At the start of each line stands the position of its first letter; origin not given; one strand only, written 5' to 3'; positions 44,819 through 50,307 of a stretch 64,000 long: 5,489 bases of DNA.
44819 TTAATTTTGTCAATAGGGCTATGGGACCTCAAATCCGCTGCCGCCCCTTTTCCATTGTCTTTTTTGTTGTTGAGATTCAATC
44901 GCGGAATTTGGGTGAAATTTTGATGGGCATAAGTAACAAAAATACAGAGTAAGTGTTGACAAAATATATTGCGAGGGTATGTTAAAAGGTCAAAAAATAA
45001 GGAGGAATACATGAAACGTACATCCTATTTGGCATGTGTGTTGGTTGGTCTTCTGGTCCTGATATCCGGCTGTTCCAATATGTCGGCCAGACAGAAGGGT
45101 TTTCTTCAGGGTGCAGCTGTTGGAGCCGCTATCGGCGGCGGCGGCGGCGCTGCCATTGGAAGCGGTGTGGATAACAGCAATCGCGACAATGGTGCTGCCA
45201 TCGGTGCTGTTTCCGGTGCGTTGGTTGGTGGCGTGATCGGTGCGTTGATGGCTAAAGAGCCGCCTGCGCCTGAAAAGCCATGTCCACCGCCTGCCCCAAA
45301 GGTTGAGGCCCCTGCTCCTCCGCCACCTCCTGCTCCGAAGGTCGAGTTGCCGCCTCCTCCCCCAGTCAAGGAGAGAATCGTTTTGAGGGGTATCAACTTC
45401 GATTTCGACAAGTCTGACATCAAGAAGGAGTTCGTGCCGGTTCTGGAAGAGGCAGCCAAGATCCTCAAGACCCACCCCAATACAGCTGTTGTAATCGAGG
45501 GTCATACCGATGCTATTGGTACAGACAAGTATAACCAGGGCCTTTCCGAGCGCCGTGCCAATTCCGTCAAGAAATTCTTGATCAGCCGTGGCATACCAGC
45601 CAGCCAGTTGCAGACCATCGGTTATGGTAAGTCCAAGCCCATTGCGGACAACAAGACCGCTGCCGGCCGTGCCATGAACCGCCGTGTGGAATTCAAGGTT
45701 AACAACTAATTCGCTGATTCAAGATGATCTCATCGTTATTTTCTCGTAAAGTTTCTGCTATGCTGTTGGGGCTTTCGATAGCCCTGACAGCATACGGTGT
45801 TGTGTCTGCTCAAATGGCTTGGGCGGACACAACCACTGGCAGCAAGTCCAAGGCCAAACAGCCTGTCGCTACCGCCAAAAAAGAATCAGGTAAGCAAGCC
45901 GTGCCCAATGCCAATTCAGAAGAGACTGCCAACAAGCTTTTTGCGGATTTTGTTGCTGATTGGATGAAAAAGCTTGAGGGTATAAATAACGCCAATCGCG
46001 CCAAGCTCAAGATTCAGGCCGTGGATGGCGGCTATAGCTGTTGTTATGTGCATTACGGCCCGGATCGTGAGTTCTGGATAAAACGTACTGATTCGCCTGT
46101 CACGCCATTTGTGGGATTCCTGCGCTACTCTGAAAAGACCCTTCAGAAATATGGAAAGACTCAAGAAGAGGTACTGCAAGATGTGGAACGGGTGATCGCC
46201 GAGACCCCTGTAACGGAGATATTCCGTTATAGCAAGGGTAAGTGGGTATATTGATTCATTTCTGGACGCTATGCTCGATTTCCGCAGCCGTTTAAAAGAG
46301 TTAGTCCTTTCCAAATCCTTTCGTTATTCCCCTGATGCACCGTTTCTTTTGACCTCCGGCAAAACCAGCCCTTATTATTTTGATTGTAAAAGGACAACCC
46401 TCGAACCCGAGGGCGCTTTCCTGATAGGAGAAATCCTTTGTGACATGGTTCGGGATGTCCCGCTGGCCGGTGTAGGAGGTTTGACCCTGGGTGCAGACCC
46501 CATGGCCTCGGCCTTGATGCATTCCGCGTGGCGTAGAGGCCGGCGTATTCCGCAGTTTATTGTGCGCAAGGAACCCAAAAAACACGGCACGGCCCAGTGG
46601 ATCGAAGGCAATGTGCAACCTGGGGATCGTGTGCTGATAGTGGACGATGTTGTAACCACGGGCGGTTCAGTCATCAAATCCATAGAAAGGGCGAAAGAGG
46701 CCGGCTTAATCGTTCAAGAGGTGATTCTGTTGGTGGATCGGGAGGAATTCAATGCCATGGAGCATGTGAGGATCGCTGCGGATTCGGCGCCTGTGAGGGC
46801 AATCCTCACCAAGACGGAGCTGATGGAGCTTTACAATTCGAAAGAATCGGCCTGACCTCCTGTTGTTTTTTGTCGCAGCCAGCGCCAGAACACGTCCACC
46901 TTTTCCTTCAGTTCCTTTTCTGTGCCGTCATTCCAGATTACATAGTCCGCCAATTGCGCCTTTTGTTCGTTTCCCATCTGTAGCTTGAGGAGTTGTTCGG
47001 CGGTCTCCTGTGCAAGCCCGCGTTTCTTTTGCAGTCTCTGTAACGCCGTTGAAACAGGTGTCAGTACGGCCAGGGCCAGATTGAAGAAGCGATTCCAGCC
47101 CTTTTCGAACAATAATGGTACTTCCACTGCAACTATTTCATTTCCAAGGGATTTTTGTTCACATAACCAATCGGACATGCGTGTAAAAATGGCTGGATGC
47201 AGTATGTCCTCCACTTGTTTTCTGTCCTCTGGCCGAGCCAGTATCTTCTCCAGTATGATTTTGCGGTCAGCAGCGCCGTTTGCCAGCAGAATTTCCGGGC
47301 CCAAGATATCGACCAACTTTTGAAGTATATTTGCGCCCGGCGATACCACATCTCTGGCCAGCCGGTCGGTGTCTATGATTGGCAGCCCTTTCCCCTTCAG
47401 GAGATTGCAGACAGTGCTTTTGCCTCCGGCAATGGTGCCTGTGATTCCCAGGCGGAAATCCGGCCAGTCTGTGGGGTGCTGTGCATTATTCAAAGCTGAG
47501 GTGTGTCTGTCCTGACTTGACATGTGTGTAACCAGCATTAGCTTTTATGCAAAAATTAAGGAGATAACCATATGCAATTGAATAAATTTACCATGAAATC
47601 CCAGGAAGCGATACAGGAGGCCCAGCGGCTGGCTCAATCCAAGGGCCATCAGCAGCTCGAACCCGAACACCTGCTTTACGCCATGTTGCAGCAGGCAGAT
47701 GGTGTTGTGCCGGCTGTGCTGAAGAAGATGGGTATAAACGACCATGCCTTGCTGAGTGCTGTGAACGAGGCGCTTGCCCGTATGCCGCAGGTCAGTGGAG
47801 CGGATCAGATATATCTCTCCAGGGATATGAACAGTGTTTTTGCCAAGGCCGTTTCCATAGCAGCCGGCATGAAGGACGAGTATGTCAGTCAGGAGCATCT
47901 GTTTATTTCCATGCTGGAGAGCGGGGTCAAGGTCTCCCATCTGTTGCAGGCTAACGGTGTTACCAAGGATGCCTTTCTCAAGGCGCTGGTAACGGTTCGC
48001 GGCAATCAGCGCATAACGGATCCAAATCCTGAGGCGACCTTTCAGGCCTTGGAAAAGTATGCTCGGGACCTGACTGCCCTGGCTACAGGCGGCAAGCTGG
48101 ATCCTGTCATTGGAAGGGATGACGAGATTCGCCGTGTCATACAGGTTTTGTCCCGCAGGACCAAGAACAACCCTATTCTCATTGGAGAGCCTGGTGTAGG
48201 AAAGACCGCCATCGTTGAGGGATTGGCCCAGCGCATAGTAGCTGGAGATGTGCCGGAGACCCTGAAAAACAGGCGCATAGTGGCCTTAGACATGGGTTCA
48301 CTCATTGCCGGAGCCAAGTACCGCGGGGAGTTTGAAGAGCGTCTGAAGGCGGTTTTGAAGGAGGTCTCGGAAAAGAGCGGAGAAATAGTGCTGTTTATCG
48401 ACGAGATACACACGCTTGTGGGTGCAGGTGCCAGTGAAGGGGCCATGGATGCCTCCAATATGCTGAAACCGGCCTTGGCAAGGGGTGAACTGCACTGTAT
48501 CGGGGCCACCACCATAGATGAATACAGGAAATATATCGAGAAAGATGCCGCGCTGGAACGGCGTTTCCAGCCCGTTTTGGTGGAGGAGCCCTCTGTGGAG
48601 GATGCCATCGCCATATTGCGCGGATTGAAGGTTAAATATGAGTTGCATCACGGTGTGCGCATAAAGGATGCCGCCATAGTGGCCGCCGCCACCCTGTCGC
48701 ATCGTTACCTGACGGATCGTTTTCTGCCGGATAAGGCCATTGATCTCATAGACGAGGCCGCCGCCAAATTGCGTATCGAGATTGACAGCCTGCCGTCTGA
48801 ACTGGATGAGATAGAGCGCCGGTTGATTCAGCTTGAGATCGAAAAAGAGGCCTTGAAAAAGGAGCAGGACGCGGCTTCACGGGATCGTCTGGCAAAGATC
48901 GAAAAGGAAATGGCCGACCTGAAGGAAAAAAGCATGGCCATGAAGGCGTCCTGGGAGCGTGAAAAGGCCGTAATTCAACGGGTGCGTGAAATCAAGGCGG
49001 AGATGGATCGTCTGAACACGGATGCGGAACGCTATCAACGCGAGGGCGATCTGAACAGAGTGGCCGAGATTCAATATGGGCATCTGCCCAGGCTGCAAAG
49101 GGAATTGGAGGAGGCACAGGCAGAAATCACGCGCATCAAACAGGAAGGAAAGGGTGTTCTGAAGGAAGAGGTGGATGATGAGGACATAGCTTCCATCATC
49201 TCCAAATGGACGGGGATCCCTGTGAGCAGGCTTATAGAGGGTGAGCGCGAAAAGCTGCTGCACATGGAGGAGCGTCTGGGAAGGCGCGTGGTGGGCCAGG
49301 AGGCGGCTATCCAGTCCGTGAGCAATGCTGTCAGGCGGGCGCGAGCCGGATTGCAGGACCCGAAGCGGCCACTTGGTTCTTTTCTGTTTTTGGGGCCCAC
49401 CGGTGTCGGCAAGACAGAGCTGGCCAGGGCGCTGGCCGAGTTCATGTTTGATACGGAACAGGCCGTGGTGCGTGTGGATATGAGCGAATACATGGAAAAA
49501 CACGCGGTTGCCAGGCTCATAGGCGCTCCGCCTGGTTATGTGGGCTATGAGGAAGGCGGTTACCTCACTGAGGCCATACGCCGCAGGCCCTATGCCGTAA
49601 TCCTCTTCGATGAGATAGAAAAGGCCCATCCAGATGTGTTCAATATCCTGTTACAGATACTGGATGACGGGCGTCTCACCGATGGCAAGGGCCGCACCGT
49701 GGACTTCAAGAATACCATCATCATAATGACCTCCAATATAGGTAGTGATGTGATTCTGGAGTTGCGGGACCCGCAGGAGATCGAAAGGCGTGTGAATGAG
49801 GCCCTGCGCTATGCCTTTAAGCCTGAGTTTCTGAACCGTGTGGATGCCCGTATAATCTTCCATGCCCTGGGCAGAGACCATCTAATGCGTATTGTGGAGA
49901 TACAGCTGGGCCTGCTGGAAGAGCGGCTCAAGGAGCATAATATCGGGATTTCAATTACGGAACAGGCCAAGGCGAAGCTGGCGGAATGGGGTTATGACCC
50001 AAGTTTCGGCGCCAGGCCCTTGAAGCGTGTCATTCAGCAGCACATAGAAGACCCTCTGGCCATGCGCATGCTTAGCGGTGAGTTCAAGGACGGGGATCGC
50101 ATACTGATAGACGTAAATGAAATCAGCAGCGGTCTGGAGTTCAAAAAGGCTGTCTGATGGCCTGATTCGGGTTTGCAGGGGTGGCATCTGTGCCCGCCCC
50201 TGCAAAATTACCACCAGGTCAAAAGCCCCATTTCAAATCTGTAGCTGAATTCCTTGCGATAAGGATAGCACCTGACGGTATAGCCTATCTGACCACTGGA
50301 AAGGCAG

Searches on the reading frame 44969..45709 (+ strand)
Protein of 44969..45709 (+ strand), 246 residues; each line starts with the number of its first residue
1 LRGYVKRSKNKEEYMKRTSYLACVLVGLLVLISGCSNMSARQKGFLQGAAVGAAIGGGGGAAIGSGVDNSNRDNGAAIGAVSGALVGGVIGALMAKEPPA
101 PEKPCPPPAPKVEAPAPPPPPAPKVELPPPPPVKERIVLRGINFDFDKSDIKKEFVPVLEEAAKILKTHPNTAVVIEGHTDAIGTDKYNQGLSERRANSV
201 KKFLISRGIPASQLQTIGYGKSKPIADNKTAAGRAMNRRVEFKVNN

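Call 67: search_protein_families(library=ncbifam, proteins=[window:44969-45709:+], max_evalue=1e-10)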
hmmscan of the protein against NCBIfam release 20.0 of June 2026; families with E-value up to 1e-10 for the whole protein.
window:44969-45709:+ (246 aa): 32 families (the best 25 are shown)
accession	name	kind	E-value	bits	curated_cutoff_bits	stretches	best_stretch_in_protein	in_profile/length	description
NF053611.1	YiaD_Gzip_OmpA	equivalog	1e-51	175.6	175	1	141-244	103-206/206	YiaD family glycine zipper/OmpA-like lipoprotein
NF053612.1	anchor_PA1041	equivalog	5.6e-45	154.1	250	1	25-245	8-236/236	PA1041 family peptidoglycan-binding anchor lipoprotein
NF045787.1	OmpABordt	equivalog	2.2e-33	115.6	200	1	127-244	71-189/194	outer membrane protein OmpA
NF053613.1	OMP_toxin_LptF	equivalog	2.2e-32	112.8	400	1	142-246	143-247/256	lipotoxin F family OmpA-related lipoprotein LptF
TIGR02802.1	Pal_lipo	equivalog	5e-31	106.9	125.35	1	142-243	2-103/104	peptidoglycan-associated lipoprotein Pal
NF033763.1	exchanger_TraB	exception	3.8e-30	104.4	700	1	137-244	389-497/522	outer membrane exchange protein TraB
NF045788.1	Omp38Acinit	equivalog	1.8e-28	99.6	500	1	107-240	207-342/354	outer membrane protein Omp38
NF053585.1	OMP_LP_YfiB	equivalog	1.9e-28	99.3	128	1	142-241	58-157/163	outer membrane lipoprotein YfiB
NF007804.1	PRK10510.1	equivalog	5.4e-26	91.3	307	1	142-243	114-215/219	OmpA family lipoprotein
NF053607.1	CHU_0125_OmpA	equivalog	2e-25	89.4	620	1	136-245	527-637/639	CHU_0125 family OmpA-like outer membrane integrity protein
NF008067.1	PRK10802.1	equivalog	2e-23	83.1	261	1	142-240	69-167/171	peptidoglycan-associated lipoprotein Pal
NF052230.1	T9SS_PorE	exception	3.6e-23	81.7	600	1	133-229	508-604/648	PorE family type IX secretion system protein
TIGR03350.1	type_VI_ompA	equivalog_domain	7.5e-23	81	139.8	1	144-244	34-137/137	type VI secretion system protein TssL, long form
NF008071.1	PRK10808.1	equivalog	2.3e-21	76.6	277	1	115-234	212-327/358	porin OmpA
NF005999.0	PRK08126.1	subfamily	2.4e-21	76.1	571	1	136-245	318-431/432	hypothetical protein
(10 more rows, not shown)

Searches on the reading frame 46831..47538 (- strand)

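Call 67: search_protein_families(library=ncbifam, proteins=[window:46831-47538:-], max_evalue=1e-10)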
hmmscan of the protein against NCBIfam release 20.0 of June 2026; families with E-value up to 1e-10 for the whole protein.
window:46831-47538:- (235 aa): 2 families
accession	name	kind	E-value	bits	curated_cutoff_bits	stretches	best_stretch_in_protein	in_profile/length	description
NF002879.0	PRK03333.1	equivalog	2.1e-44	152.2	215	1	29-219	3-191/395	dephospho-CoA kinase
TIGR00152.1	TIGR00152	equivalog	1.4e-39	135.9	65.55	1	31-214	3-186/188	dephospho-CoA kinase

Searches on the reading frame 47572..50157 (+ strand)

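Call 67: search_protein_families(library=ncbifam, proteins=[window:47572-50157:+], max_evalue=1e-10)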
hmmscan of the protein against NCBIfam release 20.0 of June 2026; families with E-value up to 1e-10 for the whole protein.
window:47572-50157:+ (861 aa): 9 families
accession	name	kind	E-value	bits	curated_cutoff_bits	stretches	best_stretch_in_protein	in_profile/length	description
TIGR03346.1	chaperone_ClpB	equivalog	0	1383.9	1232.1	1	6-850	1-847/853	ATP-dependent chaperone ClpB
NF008118.0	PRK10865.1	equivalog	0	1156.6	1417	1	1-850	1-850/857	ATP-dependent chaperone ClpB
TIGR03345.1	VI_ClpV1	equivalog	3e-256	852.9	884.95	1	9-836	4-838/852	type VI secretion system ATPase TssH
NF033607.0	disagg_AAA_ClpG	exception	2.3e-247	823.3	1900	2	6-466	89-549/932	AAA family protein disaggregase ClpG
TIGR02639.1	ClpA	equivalog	1.6e-242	806.8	993.15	2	9-446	4-454/734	ATP-dependent Clp protease ATP-binding subunit ClpA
NF033606.1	heat_AAA_ClpK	exception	3.2e-242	806.4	1900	2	8-477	114-579/949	heat shock survival AAA family ATPase ClpK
NF008263.0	PRK11034.1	equivalog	1.8e-182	608.1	1350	2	155-402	164-411/758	ATP-dependent Clp protease ATP-binding subunit ClpA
TIGR03922.1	T7SS_EccA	equivalog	5.3e-11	41.8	466.65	0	197-334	311-444/557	type VII secretion AAA-ATPase EccA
NF003745.1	PRK05342.1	equivalog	7.4e-11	41.5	359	0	563-625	63-133/418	ATP-dependent Clp protease ATP-binding subunit ClpX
